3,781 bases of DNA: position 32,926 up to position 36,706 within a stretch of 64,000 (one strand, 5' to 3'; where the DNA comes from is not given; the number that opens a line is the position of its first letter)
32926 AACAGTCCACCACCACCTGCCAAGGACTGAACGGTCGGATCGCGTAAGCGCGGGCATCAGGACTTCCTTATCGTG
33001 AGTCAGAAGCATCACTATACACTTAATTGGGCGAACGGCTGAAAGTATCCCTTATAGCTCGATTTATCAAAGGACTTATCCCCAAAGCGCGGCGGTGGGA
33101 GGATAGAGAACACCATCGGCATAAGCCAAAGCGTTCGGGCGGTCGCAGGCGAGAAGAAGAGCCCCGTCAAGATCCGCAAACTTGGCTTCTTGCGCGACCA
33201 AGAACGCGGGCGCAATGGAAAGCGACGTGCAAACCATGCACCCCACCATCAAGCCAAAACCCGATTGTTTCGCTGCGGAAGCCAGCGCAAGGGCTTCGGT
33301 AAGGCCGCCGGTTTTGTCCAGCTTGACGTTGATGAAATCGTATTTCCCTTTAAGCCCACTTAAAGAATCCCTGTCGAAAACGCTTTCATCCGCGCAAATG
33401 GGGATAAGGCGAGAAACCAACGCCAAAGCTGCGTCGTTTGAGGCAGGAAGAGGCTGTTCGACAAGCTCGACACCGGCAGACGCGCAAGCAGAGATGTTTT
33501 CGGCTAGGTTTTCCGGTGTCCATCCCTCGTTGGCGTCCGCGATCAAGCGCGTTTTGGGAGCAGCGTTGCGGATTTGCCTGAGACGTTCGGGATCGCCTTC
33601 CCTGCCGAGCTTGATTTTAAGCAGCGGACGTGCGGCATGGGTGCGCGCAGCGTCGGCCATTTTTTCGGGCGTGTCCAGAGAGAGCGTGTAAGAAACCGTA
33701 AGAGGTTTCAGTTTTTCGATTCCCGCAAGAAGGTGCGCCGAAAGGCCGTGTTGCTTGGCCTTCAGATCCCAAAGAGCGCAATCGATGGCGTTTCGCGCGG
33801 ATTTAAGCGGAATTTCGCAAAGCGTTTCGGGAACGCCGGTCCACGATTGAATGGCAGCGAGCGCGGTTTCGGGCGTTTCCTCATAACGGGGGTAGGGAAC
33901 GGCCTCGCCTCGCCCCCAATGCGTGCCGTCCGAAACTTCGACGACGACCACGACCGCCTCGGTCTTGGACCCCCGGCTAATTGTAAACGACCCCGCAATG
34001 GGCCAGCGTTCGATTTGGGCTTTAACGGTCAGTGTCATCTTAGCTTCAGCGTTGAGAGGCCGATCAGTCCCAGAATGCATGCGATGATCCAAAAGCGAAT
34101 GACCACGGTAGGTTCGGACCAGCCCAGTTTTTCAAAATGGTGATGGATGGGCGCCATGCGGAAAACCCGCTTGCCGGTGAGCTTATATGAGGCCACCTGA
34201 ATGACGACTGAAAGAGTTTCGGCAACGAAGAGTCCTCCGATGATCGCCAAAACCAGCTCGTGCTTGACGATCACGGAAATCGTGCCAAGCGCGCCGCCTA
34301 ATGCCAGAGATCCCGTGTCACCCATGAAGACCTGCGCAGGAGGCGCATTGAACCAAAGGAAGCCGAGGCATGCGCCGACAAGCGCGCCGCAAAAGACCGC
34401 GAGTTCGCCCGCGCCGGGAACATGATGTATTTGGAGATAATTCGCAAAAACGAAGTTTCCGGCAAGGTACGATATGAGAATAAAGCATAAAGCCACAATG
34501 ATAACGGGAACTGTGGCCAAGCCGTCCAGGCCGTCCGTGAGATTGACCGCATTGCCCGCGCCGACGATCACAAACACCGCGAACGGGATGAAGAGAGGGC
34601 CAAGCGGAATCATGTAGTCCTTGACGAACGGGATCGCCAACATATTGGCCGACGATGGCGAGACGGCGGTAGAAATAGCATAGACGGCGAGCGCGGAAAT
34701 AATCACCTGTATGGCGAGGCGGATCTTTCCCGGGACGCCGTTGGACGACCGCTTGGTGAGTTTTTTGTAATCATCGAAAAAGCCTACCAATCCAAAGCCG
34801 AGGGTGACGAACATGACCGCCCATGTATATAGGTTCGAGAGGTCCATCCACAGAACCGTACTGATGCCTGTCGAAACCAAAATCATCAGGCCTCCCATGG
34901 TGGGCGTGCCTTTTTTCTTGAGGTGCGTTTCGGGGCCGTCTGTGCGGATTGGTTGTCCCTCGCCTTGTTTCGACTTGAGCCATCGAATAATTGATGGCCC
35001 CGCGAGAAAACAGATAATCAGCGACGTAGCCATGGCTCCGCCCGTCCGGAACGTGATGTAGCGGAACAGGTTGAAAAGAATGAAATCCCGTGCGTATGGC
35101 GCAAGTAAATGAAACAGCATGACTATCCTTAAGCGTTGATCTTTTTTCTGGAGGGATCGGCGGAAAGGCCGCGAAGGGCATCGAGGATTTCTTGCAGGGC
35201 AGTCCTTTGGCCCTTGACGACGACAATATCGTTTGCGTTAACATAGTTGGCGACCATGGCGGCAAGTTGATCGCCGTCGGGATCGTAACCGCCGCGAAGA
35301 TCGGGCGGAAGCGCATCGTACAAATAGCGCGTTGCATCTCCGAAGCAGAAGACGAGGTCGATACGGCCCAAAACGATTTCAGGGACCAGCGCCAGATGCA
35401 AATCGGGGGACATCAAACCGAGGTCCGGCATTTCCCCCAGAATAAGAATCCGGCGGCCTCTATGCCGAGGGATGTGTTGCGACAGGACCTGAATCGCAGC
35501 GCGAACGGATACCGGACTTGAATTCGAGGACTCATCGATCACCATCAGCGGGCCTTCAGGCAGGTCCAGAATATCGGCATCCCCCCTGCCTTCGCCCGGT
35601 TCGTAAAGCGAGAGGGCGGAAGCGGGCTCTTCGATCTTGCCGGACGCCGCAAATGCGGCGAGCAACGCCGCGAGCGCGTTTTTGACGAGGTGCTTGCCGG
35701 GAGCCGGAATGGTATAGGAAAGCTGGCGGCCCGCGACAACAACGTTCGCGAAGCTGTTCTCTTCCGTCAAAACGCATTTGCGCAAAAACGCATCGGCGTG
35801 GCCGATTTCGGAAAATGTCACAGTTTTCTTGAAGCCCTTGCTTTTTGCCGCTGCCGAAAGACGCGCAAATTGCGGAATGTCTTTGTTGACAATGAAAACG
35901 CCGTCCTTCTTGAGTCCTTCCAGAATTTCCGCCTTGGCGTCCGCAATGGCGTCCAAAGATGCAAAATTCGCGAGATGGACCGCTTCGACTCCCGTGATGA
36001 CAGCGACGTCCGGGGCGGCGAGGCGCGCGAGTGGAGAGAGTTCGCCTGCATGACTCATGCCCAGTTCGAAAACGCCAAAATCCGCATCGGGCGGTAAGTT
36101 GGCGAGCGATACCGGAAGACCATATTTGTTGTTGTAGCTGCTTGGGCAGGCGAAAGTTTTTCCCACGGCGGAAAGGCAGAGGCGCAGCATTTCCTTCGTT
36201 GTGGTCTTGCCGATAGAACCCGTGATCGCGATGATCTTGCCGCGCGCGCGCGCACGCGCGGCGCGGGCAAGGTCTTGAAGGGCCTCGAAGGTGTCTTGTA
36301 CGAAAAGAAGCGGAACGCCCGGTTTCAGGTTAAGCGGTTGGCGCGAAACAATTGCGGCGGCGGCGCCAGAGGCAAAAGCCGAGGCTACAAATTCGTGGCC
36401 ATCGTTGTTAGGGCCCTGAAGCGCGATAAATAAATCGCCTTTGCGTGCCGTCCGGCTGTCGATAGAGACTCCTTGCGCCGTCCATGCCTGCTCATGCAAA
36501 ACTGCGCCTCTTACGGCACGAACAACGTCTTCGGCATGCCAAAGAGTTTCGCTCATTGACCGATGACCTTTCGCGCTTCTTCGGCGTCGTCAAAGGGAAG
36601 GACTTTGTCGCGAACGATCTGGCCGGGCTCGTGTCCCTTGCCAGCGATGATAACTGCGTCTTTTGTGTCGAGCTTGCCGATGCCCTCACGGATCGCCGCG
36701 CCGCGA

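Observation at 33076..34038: Enolase-superfamily L-Ala-D/L-Glu epimerase translationally coupled to mraY in the slot where murD normally sits; dcw cluster truncated at both ends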

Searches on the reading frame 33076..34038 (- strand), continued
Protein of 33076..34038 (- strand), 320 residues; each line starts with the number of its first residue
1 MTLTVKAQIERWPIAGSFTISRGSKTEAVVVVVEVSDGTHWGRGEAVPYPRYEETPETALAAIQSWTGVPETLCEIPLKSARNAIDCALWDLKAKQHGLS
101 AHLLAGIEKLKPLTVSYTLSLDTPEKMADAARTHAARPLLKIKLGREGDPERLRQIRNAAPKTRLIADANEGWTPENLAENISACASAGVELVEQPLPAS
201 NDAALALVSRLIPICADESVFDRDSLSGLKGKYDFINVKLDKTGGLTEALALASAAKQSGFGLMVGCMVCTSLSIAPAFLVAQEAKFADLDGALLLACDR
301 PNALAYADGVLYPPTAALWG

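Call 69: search_protein_families(library=ncbifam, proteins=[L161:8804-9775:+, P0266, L161:9775-10749:+, L159:2348-3385:+], max_evalue=1e-8)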
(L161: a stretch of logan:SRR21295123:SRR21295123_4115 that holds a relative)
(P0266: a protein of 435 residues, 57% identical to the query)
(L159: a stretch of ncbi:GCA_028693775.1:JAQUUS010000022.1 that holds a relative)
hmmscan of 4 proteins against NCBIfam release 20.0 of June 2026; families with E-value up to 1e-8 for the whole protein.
L161:8804-9775:+ (323 aa): 8 families
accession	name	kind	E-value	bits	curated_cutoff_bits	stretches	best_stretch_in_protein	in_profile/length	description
TIGR01249.1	pro_imino_pep_1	equivalog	1.6e-119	398.7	259.75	1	16-318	2-306/307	prolyl aminopeptidase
TIGR01250.1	pro_imino_pep_2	subfamily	1e-21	77.8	167.65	1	27-301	10-270/288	proline iminopeptidase-family hydrolase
NF045948.1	ProImpepThrmp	equivalog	5e-20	72.1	500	1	27-140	10-126/291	proline iminopeptidase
NF045945.1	ProImpepLactob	equivalog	5.8e-15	55.5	400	1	29-289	13-261/293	proline iminopeptidase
TIGR02427.1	protocat_pcaD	equivalog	8.1e-14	51.6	255.85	0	31-140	2-110/251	3-oxoadipate enol-lactonase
NF045632.1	hydroxlase_HsaD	equivalog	1.5e-12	47.1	400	1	25-141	19-136/290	4,5:9,10-diseco-3-hydroxy-5,9,17-trioxoandrosta-1(10),2-diene-4-oate hydrolase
TIGR03611.1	RutD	equivalog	2.2e-12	46.9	238.5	0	43-139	14-110/258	pyrimidine utilization protein D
NF051488.1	bifunc_PcaDC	exception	7.9e-11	41.7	390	0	66-140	37-109/375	bifunctional 3-oxoadipate enol-lactonase/4-carboxymuconolactone decarboxylase PcaDC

P0266 (435 aa): 14 families
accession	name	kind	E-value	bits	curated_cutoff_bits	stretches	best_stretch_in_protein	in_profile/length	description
TIGR01087.1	murD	equivalog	2.9e-90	303.5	211.95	1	10-432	1-438/441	UDP-N-acetylmuramoyl-L-alanine--D-glutamate ligase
NF001126.0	PRK00139.1-4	equivalog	6.9e-19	67.7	373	1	85-145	81-142/486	UDP-N-acetylmuramoyl-L-alanyl-D-glutamate--2,6-diaminopimelate ligase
NF008896.0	PRK11929.1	equivalog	2.6e-17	62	1023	0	87-146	91-151/965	bifunctional UDP-N-acetylmuramoyl-L-alanyl-D-glutamate--2,6-diaminopimelate ligase MurE/UDP-N-acetylmuramoyl-tripeptide--D-alanyl-D-alanine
TIGR01085.1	murE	subfamily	3.6e-17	62.4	257.3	1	83-147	60-125/472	UDP-N-acetylmuramyl-tripeptide synthetase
TIGR01143.1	murF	subfamily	1.6e-16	60.3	288.6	1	89-408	57-402/418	UDP-N-acetylmuramoyl-tripeptide--D-alanyl-D-alanine ligase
TIGR01082.1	murC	equivalog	4.3e-16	59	335.1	1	69-313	58-322/449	UDP-N-acetylmuramate--L-alanine ligase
NF053647.1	pMurD2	equivalog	5.5e-14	51.9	550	1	60-211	54-212/405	pseudomurein biosynthesis peptide ligase pMurD2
NF001124.0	PRK00139.1-2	equivalog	2.3e-13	49.7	476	0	89-151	92-153/500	UDP-N-acetylmuramoyl-L-alanyl-D-glutamate--2,6-diaminopimelate ligase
NF033197.0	F430_CfbE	equivalog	2.5e-13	49.8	250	0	255-408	262-424/430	coenzyme F430 synthase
NF010628.0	PRK14022.1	equivalog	1.4e-12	47.1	536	1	104-307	108-340/483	UDP-N-acetylmuramoyl-L-alanyl-D-glutamate--L-lysine ligase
NF001123.0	PRK00139.1-1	equivalog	2.8e-12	46.1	586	0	100-144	100-144/493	UDP-N-acetylmuramoyl-L-alanyl-D-glutamate--2,6-diaminopimelate ligase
NF053646.1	pMurD1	equivalog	3.4e-11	42.5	610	1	107-343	109-362/465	pseudomurein biosynthesis peptide ligase pMurD1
NF053645.1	pMurC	equivalog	1.1e-09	37.5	560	0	56-212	48-222/492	pseudomurein biosynthesis peptide ligase pMurC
NF001129.0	PRK00139.2-3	equivalog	3.8e-09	35.6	762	0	90-137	100-149/517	UDP-N-acetylmuramoyl-L-alanyl-D-glutamate--2,6-diaminopimelate ligase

L161:9775-10749:+ (324 aa): 8 families
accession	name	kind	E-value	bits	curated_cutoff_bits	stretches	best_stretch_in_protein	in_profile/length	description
NF042940.1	racemase_DgcA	equivalog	9.7e-138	458.8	400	1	6-324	2-323/323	N-acetyl-D-Glu racemase DgcA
NF011708.0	PRK15129.1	equivalog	5.3e-93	311.5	343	1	4-312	3-316/321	L-Ala-D/L-Glu epimerase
TIGR02534.1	mucon_cyclo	subfamily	7e-21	74.7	334.95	1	19-313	18-343/368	muconate/chloromuconate family cycloisomerase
TIGR01928.1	menC_lowGC_arch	equivalog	8.5e-20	71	200.65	1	76-290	82-301/325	o-succinylbenzoate synthase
NF041118.1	A_G_epim_Thtga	equivalog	2.1e-18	66.6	500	1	5-303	6-326/341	L-Ala-D/L-Glu epimerase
NF043002.1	HProlDhtase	equivalog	2.2e-17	63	500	1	28-256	33-278/366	cis-3-hydroxy-L-proline dehydratase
TIGR01927.1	menC_gam_Gplu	equivalog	2.8e-13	49.9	130.55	1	31-297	24-290/307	o-succinylbenzoate synthase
NF002782.0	PRK02901.1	equivalog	3.7e-12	45.9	288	1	129-287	91-256/328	o-succinylbenzoate synthase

L159:2348-3385:+ (345 aa): 9 families
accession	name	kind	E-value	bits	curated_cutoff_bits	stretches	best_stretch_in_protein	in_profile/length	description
NF042940.1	racemase_DgcA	equivalog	2.3e-131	437.8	400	1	8-323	3-323/323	N-acetyl-D-Glu racemase DgcA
NF011708.0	PRK15129.1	equivalog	4.9e-80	268.9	343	1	11-313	9-318/321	L-Ala-D/L-Glu epimerase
NF041118.1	A_G_epim_Thtga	equivalog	3.9e-27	95.3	500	1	73-306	86-330/341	L-Ala-D/L-Glu epimerase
TIGR02534.1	mucon_cyclo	subfamily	8.3e-20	71.1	334.95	1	85-314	100-345/368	muconate/chloromuconate family cycloisomerase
NF043002.1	HProlDhtase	equivalog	1e-19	70.6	500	1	85-261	102-286/366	cis-3-hydroxy-L-proline dehydratase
TIGR01928.1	menC_lowGC_arch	equivalog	1.6e-17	63.6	200.65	1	80-282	87-294/325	o-succinylbenzoate synthase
TIGR01927.1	menC_gam_Gplu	equivalog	2.5e-10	40.1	130.55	1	143-285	130-279/307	o-succinylbenzoate synthase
NF047820.1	TalGalacDh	equivalog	6.5e-10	38.5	500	1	86-267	109-302/371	L-talarate/galactarate dehydratase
NF040866.1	AraD_Arch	equivalog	5.5e-09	35.5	650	0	87-267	106-299/372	arabinonate dehydratase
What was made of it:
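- Closest known: DgcA, the N-acetyl-D-glutamate racemase of the DgcN-DgcA D-glutamate catabolic pathway. Different: Another relative has an S33 aminopeptidase there (call 69).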

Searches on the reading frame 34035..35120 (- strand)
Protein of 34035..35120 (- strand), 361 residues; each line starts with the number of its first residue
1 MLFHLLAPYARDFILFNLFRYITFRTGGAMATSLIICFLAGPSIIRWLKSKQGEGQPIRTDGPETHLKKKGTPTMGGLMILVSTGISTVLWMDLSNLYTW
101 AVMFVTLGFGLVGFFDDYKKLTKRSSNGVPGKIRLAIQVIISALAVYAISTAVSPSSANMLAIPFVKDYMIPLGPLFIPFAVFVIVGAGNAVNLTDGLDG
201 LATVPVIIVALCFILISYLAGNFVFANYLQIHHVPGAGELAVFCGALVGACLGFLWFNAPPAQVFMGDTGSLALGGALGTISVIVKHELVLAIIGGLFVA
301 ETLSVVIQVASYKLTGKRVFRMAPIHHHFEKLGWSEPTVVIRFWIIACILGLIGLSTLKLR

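Call 4: search_protein_families(library=pfam, proteins=[window:34035-35120:-])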
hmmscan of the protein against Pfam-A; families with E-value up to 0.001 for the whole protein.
window:34035-35120:- (361 aa): 2 families
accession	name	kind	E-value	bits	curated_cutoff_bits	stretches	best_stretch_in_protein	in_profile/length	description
PF00953.26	Glycos_transf_4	-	6.7e-36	124.1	27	1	100-285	2-159/160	Glycosyl transferase family 4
PF10555.14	MraY_sig1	-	4e-05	23.3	20.1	1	69-81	1-13/13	Phospho-N-acetylmuramoyl-pentapeptide-transferase signature 1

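Call 5: search_protein_families(library=ncbifam, proteins=[window:34035-35120:-])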
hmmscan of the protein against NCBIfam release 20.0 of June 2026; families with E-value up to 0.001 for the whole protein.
window:34035-35120:- (361 aa): 3 families
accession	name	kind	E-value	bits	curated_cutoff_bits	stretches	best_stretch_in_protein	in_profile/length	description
TIGR00445.1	mraY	equivalog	2.9e-127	424.6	192.05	1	39-361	3-321/321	phospho-N-acetylmuramoyl-pentapeptide-transferase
NF053644.1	MraY_archaea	equivalog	8.7e-33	114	450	2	171-355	176-340/340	pseudomurein biosynthesis MraY family phospho-N-acetylmuramoyl-pentapeptide-transferase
TIGR02380.1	ECA_wecA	exception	3.2e-09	36.4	326.05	1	62-281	30-225/346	UDP-N-acetylglucosamine--undecaprenyl-phosphate N-acetylglucosaminephosphotransferase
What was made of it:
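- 34035..35120 (-): mraY. TIGR00445 424.6 bits (cut-off 192) (call 5)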

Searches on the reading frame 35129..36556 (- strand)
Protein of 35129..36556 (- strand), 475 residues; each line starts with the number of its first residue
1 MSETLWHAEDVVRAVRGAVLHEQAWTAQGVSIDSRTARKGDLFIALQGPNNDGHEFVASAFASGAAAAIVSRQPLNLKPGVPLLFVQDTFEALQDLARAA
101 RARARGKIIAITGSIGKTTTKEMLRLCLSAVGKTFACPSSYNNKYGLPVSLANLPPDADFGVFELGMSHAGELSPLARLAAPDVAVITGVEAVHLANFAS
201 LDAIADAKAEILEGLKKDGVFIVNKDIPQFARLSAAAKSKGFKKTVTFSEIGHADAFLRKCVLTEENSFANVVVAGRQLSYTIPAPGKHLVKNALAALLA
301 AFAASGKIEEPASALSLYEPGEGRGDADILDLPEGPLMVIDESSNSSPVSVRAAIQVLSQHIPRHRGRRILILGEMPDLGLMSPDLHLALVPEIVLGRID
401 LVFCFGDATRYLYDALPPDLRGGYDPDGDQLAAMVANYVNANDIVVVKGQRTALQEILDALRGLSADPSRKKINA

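Call 4: search_protein_families(library=pfam, proteins=[window:35129-36556:-])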
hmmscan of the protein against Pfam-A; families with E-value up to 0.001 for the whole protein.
window:35129-36556:- (475 aa): 3 families
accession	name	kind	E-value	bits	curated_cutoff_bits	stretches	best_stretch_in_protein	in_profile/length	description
PF08245.18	Mur_ligase_M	-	1.8e-42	146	24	1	111-301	1-200/200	Mur ligase middle domain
PF02875.26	Mur_ligase_C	-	8.6e-12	46.4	28.4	1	336-450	11-126/127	Mur ligase, glutamate ligase domain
PF01225.30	Mur_ligase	-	8.9e-09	36.1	21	1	28-99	3-93/95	Mur ligase family, catalytic domain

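Call 5: search_protein_families(library=ncbifam, proteins=[window:35129-36556:-])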
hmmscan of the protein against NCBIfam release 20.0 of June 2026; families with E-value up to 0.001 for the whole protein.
window:35129-36556:- (475 aa): 21 families
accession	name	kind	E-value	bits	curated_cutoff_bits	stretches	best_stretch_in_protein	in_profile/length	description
NF010693.0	PRK14093.1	equivalog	3.7e-139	464.5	544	1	2-452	3-454/479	UDP-N-acetylmuramoylalanyl-D-glutamyl-2,6-diaminopimelate--D-alanyl-D-alanine ligase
TIGR01143.1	murF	subfamily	2.4e-104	349.6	288.6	1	32-461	1-418/418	UDP-N-acetylmuramoyl-tripeptide--D-alanyl-D-alanine ligase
NF008896.0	PRK11929.1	equivalog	6e-99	332.2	1023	1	22-462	522-957/965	bifunctional UDP-N-acetylmuramoyl-L-alanyl-D-glutamate--2,6-diaminopimelate ligase MurE/UDP-N-acetylmuramoyl-tripeptide--D-alanyl-D-alanine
NF008041.0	PRK10773.1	equivalog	5.5e-68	229.7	551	1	14-462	11-448/453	UDP-N-acetylmuramoyl-tripeptide--D-alanyl-D-alanine ligase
NF008897.0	PRK11930.1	equivalog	3.9e-54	183.9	804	1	9-453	6-444/822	bifunctional UDP-N-acetylmuramoyl-tripeptide:D-alanyl-D-alanine ligase/alanine racemase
NF001124.0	PRK00139.1-2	equivalog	2.5e-33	115.6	476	2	22-135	23-138/500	UDP-N-acetylmuramoyl-L-alanyl-D-glutamate--2,6-diaminopimelate ligase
NF001126.0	PRK00139.1-4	equivalog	3.5e-28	98.4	373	2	22-142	18-140/486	UDP-N-acetylmuramoyl-L-alanyl-D-glutamate--2,6-diaminopimelate ligase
TIGR01085.1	murE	subfamily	2.4e-24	86.1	257.3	2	27-136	4-115/472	UDP-N-acetylmuramyl-tripeptide synthetase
TIGR01087.1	murD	equivalog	6.3e-19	68.4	211.95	1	88-359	86-339/441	UDP-N-acetylmuramoyl-L-alanine--D-glutamate ligase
TIGR01082.1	murC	equivalog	4.7e-16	58.9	335.1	1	105-371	99-350/449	UDP-N-acetylmuramate--L-alanine ligase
NF001123.0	PRK00139.1-1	equivalog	2.8e-15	56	586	1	23-136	16-137/493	UDP-N-acetylmuramoyl-L-alanyl-D-glutamate--2,6-diaminopimelate ligase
NF010628.0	PRK14022.1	equivalog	3.5e-14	52.4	536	1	22-133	30-138/483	UDP-N-acetylmuramoyl-L-alanyl-D-glutamate--L-lysine ligase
NF053645.1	pMurC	equivalog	2.2e-11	43.1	560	1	106-265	102-261/492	pseudomurein biosynthesis peptide ligase pMurC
TIGR02068.2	cya_phycin_syn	equivalog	1.5e-10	39.8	850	1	182-332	565-728/862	cyanophycin synthetase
NF053648.1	pMurE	equivalog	2.6e-09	36.3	600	1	179-345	187-337/464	pseudomurein biosynthesis peptide ligase pMurE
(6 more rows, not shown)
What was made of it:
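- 35129..36556 (-): murF; its start overlaps the end of murE. TIGR01143 349.6 bits (cut-off 288.6) (calls 4, 5)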
